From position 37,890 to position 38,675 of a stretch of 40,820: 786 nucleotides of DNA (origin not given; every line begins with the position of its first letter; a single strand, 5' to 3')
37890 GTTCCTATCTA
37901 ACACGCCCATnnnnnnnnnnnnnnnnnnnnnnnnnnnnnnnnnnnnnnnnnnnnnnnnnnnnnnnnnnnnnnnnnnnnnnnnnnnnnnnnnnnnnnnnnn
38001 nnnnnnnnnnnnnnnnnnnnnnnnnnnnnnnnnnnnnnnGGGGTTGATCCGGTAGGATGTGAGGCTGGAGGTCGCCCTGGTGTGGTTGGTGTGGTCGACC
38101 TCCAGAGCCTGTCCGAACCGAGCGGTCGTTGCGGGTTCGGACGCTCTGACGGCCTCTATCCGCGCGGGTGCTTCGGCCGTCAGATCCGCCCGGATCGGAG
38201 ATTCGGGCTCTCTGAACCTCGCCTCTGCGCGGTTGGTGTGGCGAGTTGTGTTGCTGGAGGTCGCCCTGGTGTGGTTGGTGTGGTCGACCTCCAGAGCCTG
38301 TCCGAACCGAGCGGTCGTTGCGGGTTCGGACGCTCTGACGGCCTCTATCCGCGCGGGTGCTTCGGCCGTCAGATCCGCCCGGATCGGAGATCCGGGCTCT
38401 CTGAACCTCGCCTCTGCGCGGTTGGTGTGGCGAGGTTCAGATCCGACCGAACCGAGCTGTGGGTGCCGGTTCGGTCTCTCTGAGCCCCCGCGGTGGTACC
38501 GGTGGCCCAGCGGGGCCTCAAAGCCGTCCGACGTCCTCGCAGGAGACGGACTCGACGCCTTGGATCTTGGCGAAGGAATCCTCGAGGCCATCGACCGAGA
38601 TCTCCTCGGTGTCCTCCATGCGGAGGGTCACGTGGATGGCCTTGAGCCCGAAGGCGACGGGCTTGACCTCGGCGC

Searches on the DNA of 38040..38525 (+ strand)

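Call 57: search_dna_similar(query=window:38040-38525:+, collection=phages, mode=distant, max_evalue=0.001, max_rows=10)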
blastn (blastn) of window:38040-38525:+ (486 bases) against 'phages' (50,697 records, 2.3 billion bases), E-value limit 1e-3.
No match.
